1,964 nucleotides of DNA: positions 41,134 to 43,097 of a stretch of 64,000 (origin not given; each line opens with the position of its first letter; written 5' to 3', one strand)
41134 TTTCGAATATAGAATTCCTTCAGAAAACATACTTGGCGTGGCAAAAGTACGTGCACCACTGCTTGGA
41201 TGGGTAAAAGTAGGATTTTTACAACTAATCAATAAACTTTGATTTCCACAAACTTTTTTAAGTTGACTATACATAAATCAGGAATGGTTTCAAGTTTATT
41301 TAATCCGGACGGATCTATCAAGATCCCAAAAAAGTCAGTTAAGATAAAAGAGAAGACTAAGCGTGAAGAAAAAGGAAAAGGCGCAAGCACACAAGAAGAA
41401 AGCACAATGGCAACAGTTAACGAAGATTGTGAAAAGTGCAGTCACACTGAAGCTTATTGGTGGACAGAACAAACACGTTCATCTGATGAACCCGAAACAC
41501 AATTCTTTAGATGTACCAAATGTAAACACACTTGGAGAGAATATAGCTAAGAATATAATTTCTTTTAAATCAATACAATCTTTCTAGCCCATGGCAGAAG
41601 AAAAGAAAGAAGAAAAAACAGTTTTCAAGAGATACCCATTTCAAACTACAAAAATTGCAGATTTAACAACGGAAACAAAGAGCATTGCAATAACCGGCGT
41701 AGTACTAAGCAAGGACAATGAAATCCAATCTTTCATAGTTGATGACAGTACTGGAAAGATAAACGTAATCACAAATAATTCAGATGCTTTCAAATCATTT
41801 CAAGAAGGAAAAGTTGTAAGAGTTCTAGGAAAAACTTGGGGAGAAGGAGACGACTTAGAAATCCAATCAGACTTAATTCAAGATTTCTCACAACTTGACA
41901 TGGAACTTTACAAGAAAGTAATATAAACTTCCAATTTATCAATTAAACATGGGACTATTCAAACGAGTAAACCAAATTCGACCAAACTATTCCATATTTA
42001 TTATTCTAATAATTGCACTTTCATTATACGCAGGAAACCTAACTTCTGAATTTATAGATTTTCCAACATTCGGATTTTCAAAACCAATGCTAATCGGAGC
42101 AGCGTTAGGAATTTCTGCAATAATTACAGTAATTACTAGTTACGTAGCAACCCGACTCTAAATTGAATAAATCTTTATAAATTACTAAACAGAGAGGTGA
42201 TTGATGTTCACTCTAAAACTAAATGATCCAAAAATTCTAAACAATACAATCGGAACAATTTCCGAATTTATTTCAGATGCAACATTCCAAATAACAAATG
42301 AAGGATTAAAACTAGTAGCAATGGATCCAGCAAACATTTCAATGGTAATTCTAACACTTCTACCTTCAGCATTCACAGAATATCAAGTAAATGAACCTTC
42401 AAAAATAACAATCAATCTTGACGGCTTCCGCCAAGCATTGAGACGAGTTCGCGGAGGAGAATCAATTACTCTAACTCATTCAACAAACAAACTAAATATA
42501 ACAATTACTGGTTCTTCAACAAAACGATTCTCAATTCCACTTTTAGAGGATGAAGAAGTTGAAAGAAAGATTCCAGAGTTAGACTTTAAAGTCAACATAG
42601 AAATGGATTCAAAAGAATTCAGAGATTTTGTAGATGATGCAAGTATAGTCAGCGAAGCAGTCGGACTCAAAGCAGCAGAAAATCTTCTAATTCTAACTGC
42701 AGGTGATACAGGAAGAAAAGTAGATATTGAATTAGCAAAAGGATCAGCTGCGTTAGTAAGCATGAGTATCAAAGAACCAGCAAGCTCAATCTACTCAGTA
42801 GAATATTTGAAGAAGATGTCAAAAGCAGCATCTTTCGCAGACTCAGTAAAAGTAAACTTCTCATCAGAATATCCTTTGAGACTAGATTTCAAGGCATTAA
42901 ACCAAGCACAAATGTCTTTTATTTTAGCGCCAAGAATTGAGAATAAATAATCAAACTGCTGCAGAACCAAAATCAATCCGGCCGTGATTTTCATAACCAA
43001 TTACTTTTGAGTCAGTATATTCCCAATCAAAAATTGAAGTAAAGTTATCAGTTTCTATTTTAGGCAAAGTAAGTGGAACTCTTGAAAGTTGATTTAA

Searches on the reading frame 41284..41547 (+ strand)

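Call 63: search_protein_families(library=ncbifam, proteins=[window:41284-41547:+], max_evalue=0.00001)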
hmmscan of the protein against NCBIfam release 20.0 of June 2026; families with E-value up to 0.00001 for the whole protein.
window:41284-41547:+ (88 aa): 1 family
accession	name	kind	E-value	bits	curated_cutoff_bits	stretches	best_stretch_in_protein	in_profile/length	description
TIGR01384.1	TFS_arch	equivalog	2.2e-16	60.4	64.75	1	15-87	30-100/101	transcription factor S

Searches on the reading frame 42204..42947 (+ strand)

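Call 63: search_protein_families(library=ncbifam, proteins=[window:42204-42947:+], max_evalue=0.00001)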
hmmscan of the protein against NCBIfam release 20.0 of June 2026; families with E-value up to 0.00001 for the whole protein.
window:42204-42947:+ (248 aa): 6 families
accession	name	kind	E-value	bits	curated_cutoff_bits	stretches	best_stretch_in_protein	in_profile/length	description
NF002221.0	PRK01115.1-4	subfamily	2.5e-58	197.3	239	1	2-246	3-248/248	DNA polymerase sliding clamp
NF002219.0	PRK01115.1-2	equivalog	2.6e-53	181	293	1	1-247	1-247/247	DNA polymerase sliding clamp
NF002222.0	PRK01115.1-5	subfamily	1.2e-50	172.3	207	1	1-247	1-244/245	DNA polymerase sliding clamp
NF002220.0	PRK01115.1-3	subfamily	3.7e-50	170.8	284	1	5-246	4-246/246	DNA polymerase sliding clamp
NF002218.0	PRK01115.1-1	equivalog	3e-40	138.1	267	1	12-245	12-249/249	DNA polymerase sliding clamp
TIGR00590.1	pcna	equivalog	2.1e-35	122.4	99.1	1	1-247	1-257/259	proliferating cell nuclear antigen (pcna)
